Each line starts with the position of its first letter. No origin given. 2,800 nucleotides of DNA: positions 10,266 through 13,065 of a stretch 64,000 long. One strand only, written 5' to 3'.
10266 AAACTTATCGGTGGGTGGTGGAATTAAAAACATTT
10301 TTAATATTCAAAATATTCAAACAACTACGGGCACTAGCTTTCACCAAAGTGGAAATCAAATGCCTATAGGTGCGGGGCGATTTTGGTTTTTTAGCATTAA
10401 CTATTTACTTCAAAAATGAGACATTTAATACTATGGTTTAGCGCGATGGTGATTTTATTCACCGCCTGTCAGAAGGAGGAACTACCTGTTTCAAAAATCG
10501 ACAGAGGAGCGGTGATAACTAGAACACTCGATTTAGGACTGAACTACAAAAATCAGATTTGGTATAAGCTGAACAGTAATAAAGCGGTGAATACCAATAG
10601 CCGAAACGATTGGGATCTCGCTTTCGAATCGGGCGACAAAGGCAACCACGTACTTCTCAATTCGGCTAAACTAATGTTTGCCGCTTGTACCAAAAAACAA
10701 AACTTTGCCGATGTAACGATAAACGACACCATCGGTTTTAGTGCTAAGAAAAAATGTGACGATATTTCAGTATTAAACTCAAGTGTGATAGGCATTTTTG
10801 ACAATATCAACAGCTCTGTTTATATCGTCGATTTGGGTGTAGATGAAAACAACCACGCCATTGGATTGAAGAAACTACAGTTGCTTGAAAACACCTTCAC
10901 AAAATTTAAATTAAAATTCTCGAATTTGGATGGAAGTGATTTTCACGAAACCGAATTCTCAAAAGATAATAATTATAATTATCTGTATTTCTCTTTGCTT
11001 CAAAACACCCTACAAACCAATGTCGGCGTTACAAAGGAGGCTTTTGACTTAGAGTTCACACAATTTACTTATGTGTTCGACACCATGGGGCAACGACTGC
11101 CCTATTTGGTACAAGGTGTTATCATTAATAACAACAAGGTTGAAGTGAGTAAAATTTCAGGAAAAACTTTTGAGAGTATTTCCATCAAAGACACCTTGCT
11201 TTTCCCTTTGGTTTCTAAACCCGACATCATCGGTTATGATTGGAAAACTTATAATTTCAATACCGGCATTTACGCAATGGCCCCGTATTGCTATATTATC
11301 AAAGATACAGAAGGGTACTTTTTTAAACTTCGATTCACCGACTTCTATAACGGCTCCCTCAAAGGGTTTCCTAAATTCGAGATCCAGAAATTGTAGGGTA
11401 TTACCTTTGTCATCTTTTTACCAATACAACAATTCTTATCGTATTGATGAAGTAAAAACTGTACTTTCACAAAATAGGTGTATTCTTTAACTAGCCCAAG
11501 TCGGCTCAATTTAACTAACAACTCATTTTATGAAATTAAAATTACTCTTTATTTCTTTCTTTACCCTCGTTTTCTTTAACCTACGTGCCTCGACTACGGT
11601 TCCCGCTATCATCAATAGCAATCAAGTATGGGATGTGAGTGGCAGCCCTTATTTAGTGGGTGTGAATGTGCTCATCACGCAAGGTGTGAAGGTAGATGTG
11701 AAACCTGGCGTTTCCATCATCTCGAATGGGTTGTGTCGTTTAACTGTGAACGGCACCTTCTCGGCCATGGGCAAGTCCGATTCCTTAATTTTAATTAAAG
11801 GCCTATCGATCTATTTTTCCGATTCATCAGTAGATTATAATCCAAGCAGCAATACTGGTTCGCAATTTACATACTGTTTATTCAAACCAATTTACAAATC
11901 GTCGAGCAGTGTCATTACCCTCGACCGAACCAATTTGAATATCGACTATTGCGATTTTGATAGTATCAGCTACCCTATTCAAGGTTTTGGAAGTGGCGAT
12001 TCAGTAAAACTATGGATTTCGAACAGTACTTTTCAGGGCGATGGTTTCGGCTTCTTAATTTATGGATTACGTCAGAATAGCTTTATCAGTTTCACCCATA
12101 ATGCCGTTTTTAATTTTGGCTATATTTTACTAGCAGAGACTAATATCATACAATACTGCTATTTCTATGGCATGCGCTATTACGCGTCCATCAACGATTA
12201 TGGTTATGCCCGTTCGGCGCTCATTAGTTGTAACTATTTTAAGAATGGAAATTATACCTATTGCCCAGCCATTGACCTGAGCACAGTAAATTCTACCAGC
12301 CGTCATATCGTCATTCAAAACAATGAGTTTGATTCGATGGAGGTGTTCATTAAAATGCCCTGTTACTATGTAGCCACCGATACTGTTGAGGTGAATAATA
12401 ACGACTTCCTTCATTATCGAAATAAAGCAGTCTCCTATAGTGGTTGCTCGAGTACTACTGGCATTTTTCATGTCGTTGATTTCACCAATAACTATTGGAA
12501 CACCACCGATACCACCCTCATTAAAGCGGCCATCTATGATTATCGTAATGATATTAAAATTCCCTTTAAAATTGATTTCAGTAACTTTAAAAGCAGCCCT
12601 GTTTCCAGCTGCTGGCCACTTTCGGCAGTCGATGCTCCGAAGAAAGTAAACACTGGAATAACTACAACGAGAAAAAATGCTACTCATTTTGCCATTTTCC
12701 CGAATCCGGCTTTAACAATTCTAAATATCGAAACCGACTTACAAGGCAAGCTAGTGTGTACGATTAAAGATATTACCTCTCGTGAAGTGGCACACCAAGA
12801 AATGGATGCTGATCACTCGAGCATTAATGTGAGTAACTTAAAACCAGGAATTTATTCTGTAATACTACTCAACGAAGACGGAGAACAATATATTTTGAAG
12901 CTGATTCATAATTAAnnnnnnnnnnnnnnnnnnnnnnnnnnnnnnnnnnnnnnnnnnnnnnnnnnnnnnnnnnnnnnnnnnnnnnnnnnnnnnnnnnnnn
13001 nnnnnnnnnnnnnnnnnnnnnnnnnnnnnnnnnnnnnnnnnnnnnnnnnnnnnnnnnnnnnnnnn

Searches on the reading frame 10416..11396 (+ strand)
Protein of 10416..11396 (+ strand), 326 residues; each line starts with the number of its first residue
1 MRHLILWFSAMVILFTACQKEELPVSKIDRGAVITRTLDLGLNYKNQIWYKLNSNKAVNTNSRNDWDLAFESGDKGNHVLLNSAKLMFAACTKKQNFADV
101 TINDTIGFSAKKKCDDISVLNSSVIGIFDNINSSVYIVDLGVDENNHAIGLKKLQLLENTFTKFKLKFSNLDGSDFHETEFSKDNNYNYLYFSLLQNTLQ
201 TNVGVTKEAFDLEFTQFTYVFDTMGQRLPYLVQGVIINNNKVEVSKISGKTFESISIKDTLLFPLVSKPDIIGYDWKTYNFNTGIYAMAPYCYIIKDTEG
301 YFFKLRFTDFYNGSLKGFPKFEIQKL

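Call 5: search_protein_families(library=pfam, proteins=[window:10416-11396:+])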
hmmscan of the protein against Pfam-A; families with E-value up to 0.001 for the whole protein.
window:10416-11396:+ (326 aa): 1 family
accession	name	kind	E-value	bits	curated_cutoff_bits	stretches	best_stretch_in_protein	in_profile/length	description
PF14064.11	HmuY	-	5.7e-17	62.7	27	1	43-322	1-156/157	HmuY protein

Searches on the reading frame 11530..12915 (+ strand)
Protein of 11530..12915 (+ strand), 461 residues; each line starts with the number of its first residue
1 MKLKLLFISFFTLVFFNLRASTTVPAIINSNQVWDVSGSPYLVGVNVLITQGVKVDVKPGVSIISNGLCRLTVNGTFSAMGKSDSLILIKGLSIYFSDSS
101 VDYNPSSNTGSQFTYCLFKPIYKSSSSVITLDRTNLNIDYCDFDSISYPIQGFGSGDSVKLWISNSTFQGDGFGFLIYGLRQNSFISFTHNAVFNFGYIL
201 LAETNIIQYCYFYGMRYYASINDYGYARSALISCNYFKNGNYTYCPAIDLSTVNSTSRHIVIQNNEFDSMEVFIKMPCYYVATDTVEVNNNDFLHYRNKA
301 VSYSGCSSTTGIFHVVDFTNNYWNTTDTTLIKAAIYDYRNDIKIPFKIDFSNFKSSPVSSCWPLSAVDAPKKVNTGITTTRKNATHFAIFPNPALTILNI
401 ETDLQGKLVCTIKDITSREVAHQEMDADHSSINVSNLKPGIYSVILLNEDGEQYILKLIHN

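Call 5: search_protein_families(library=pfam, proteins=[window:11530-12915:+])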
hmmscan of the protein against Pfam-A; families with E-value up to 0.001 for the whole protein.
window:11530-12915:+ (461 aa): 1 family
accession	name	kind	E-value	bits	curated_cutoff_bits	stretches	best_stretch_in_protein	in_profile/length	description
PF18962.6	Por_Secre_tail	-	5.7e-09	36.6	27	1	389-458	1-73/75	Secretion system C-terminal sorting domain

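Call 48: search_protein_families(library=ncbifam, proteins=[window:11530-12915:+])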
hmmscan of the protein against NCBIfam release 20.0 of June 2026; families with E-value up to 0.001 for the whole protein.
window:11530-12915:+ (461 aa): 1 family
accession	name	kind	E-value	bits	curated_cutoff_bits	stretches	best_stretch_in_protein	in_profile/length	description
TIGR04183.1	Por_Secre_tail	domain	5.6e-07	29.4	23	1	389-459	1-70/72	T9SS type A sorting domain-containing protein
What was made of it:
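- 11530..12915 (+): Convergent neighbour: T9SS-sorted secreted protein (461 aa). Por_Secre_tail, calls 5 and 48.
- Checked: Neighbours: the convergent gene 11530..12915 (+) carries a Por_Secre_tail / T9SS type A sorting domain (calls 5, 48).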
